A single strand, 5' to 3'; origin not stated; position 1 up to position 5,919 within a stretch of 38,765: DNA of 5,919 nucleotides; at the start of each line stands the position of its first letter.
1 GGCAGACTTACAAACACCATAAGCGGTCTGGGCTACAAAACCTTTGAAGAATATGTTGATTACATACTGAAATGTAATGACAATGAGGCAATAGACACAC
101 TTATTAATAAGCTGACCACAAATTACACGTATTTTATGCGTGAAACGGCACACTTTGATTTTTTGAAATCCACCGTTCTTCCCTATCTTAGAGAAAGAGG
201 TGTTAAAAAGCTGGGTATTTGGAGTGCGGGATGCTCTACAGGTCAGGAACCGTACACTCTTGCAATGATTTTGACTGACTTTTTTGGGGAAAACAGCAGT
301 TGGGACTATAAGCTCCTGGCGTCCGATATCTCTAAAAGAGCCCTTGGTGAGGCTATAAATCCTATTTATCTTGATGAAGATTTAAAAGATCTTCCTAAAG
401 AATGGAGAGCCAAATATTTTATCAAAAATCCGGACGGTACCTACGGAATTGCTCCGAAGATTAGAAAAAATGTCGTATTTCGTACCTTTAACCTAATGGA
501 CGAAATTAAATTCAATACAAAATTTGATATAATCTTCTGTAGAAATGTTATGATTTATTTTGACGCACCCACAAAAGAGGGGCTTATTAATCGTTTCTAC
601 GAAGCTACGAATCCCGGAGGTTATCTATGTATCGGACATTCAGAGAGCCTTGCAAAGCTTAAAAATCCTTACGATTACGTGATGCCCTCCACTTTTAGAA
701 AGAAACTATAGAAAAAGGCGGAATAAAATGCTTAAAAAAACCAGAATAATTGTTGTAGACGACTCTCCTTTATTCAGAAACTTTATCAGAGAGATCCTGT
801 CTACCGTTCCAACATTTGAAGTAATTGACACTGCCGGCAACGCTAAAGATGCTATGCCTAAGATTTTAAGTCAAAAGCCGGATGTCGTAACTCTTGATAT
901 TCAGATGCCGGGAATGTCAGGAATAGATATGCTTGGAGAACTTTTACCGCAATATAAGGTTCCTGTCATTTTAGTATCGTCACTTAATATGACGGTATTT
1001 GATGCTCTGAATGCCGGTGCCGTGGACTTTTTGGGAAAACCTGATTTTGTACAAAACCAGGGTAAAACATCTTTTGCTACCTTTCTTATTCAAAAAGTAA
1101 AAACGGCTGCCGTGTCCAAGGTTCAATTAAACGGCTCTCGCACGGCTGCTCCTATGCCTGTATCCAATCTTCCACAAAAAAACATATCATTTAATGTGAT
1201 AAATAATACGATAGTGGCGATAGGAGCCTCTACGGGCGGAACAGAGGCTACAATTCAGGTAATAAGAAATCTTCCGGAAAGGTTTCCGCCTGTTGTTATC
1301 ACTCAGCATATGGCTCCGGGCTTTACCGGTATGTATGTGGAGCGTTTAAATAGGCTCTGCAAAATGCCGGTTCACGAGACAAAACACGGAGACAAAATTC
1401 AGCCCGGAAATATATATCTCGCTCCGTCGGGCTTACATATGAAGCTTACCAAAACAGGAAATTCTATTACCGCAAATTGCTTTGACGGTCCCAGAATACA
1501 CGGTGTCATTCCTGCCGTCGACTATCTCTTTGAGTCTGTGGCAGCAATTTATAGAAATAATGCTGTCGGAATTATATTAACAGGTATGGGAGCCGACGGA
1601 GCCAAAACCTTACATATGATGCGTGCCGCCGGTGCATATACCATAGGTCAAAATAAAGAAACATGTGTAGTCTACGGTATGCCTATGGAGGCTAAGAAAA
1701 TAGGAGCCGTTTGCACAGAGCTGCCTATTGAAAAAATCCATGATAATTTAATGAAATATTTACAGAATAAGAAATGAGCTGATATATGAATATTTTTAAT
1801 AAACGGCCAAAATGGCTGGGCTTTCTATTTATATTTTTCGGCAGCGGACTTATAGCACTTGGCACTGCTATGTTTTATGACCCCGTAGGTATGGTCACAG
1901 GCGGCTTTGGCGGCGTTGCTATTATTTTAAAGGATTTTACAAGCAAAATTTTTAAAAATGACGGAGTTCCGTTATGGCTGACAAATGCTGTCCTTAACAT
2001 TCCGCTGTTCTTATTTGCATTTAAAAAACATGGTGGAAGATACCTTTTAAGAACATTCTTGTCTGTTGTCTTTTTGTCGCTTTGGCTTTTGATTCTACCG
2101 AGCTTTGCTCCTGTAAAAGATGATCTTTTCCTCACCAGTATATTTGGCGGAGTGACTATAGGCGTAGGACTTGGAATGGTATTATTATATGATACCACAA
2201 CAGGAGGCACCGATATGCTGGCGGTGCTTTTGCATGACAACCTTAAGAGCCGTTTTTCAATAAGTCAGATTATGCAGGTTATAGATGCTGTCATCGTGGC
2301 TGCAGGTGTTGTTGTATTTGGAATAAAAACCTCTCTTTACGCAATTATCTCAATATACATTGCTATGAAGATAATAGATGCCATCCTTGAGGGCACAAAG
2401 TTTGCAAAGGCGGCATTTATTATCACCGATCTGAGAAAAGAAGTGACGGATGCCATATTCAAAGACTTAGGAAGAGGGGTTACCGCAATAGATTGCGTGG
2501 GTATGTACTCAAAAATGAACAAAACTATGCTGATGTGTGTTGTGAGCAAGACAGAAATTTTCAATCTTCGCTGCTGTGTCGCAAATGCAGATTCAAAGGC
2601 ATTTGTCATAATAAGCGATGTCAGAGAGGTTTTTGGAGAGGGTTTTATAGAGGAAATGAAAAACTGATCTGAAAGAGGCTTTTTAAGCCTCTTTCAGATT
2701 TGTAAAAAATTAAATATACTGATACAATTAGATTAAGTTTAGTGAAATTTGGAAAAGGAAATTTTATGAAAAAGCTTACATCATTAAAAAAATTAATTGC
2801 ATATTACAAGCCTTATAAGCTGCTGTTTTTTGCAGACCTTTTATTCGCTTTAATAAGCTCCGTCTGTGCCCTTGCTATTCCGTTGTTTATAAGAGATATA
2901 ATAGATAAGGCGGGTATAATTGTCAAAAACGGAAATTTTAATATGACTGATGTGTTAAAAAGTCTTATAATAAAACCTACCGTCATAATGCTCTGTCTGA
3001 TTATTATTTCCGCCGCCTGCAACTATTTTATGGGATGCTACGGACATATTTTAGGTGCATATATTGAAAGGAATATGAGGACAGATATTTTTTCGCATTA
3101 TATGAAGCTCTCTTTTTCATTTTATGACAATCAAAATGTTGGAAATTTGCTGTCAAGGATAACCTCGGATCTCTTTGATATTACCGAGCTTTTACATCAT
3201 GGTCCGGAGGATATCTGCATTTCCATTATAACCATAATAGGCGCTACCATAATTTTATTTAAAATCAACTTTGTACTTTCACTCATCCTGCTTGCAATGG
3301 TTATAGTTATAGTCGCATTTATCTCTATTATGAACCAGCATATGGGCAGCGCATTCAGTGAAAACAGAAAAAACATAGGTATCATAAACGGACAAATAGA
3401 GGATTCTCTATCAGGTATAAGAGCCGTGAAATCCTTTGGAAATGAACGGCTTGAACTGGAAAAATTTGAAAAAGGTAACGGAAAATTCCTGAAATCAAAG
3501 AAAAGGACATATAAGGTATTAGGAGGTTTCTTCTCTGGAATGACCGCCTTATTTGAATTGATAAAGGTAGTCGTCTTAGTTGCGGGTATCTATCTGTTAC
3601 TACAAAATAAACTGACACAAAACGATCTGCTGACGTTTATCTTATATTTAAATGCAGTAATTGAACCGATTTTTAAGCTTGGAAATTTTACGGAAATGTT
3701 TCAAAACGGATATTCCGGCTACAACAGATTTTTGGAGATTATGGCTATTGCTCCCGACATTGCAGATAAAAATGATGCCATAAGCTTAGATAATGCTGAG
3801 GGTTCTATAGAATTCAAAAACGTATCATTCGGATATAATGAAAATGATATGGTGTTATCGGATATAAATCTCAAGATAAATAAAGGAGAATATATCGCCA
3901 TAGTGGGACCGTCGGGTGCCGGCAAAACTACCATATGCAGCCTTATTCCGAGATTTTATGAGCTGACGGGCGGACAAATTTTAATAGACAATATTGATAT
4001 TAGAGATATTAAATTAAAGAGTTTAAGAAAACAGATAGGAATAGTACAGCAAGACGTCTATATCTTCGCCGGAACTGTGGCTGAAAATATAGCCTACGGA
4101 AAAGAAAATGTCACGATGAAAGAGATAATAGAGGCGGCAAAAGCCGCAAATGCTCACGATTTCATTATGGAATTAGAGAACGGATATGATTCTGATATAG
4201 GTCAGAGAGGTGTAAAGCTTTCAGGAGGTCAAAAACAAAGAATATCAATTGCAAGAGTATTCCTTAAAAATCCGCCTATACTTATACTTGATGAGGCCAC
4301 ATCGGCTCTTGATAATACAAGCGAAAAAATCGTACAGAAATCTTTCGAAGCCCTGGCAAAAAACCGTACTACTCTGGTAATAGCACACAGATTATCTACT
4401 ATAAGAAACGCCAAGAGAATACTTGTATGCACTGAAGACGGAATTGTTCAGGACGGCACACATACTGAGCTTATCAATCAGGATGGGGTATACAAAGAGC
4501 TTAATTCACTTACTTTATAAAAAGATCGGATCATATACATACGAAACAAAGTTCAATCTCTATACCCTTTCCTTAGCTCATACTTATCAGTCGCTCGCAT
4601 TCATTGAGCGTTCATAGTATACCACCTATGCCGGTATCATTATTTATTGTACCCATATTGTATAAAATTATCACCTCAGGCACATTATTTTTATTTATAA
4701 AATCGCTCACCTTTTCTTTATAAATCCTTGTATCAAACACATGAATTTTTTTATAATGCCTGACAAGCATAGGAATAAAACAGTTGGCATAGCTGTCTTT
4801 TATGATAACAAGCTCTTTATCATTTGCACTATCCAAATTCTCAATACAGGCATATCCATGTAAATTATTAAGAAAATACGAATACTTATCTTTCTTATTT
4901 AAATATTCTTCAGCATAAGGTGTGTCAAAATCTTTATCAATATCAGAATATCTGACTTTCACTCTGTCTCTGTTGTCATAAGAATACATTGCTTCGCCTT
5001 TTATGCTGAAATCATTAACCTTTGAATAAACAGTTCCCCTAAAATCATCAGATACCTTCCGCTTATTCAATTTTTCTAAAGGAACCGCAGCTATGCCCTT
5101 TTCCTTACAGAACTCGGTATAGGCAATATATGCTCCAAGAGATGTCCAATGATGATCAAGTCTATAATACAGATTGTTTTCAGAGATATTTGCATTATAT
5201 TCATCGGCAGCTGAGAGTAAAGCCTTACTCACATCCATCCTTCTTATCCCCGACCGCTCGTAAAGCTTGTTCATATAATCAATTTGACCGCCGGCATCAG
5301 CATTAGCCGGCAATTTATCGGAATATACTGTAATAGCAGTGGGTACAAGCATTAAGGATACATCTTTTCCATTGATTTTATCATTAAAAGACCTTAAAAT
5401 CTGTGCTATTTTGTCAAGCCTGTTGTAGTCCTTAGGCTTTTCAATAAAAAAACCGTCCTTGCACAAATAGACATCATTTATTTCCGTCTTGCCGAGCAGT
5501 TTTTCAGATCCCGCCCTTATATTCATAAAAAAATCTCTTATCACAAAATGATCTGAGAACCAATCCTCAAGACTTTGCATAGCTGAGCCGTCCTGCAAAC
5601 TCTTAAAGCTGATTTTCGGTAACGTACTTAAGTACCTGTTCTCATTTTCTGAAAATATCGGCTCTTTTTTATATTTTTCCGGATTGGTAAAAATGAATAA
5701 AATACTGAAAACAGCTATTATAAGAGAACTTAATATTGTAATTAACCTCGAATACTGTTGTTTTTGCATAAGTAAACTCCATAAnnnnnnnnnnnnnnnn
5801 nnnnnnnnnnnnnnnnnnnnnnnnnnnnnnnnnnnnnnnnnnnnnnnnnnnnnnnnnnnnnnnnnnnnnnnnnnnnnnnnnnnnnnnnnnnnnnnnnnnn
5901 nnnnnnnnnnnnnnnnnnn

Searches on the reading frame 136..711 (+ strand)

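Call 88: search_protein_families(library=pfam, proteins=[window:136-711:+], max_evalue=0.001)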
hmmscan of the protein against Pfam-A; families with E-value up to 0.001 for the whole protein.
window:136-711:+ (191 aa): 5 families
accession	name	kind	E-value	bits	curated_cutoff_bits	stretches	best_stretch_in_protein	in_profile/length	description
PF01739.24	CheR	-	1.6e-59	201.1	27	1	1-180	6-187/195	CheR methyltransferase, SAM binding domain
PF08242.18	Methyltransf_12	-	3.2e-05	25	30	1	110-164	45-98/98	Methyltransferase domain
PF13489.12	Methyltransf_23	-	3.8e-05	23.9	27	1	73-166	60-116/164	Methyltransferase domain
PF13847.12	Methyltransf_31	-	8.8e-05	22.7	27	1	111-176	54-119/145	Methyltransferase domain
PF13649.12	Methyltransf_25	-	0.00068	20.7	27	0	113-162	48-97/97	Methyltransferase domain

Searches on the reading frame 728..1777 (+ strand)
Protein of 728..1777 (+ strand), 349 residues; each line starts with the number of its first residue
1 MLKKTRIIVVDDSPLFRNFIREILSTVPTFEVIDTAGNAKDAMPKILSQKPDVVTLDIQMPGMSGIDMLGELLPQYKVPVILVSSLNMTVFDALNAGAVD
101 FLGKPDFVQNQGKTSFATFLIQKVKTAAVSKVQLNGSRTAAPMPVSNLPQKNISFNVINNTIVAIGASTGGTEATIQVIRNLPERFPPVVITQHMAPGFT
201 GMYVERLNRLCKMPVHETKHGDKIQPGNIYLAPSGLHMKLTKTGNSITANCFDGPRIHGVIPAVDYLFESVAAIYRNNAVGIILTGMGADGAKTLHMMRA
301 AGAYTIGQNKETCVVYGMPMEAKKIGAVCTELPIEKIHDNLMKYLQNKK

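Call 88: search_protein_families(library=pfam, proteins=[window:728-1777:+], max_evalue=0.001)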
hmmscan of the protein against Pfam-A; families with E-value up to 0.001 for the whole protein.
window:728-1777:+ (349 aa): 2 families
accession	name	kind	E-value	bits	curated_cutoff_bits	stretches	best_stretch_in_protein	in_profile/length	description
PF01339.22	CheB_methylest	-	5.9e-60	202.4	24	1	163-341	1-174/174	CheB methylesterase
PF00072.30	Response_reg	-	1.4e-21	77.2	30.2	1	7-105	1-100/111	Response regulator receiver domain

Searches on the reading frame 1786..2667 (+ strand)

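Call 88: search_protein_families(library=pfam, proteins=[window:1786-2667:+], max_evalue=0.001)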
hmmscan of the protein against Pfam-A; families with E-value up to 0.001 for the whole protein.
window:1786-2667:+ (293 aa): 2 families
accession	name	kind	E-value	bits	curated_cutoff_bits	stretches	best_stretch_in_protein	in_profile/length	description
PF02588.21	YitT_membrane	-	3.9e-53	180.3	24.3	1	13-224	2-204/205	Uncharacterised 5xTM membrane BCR, YitT family COG1284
PF10035.14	DUF2179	-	7e-19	67.9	22.8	1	230-284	1-55/55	Uncharacterized protein conserved in bacteria (DUF2179)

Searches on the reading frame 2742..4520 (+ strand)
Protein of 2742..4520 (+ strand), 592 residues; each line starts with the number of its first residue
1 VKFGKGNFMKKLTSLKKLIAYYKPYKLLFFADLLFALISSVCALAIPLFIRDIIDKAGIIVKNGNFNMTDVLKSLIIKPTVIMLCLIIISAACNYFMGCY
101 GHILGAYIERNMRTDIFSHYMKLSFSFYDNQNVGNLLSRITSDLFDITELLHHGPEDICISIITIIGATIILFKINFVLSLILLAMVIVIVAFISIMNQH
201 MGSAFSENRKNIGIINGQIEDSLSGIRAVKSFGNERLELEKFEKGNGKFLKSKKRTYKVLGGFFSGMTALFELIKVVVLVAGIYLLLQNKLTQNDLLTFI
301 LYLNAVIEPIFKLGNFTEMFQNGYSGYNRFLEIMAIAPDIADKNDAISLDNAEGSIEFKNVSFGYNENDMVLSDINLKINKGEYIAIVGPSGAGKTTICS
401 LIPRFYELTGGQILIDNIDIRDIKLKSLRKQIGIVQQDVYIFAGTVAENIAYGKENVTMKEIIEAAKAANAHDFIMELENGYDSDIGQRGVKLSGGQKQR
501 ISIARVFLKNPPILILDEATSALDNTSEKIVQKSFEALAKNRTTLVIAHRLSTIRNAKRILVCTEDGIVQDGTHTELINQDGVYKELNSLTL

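Call 88: search_protein_families(library=pfam, proteins=[window:2742-4520:+], max_evalue=0.001)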
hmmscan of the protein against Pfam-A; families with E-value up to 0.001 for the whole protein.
window:2742-4520:+ (592 aa): 4 families
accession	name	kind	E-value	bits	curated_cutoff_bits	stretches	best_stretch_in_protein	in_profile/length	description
PF00664.28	ABC_membrane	-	1.4e-45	156.5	28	1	31-309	3-273/274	ABC transporter transmembrane region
PF00005.33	ABC_tran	-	1.8e-34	119.7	25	1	372-521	1-137/137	ABC transporter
PF02463.25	SMC_N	-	2.7e-09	37.2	40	1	413-563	111-211/220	RecF/RecN/SMC N terminal domain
PF13401.12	AAA_22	-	0.00055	20.7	27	0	384-527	7-97/130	AAA domain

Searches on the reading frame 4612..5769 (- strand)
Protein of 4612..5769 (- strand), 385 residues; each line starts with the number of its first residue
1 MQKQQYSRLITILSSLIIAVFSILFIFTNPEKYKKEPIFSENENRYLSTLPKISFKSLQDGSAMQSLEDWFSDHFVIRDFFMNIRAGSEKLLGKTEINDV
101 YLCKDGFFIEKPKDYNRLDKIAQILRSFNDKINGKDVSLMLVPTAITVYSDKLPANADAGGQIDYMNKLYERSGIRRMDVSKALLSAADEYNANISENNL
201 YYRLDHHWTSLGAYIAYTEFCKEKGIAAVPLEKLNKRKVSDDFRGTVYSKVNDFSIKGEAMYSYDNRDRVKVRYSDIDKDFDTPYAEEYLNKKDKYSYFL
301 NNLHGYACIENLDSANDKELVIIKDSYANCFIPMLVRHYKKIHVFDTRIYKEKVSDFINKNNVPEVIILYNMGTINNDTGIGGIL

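Call 88: search_protein_families(library=pfam, proteins=[window:4612-5769:-], max_evalue=0.001)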
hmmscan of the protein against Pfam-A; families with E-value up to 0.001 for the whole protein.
window:4612-5769:- (385 aa): 2 families
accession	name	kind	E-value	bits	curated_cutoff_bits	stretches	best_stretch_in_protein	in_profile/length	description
PF14286.12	DHHW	-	2.2e-34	119.8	25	2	95-344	132-384/385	DHHW protein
PF16822.11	ALGX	-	4.5e-10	40.1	26.5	1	112-222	19-128/268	SGNH hydrolase-like domain, acetyltransferase AlgX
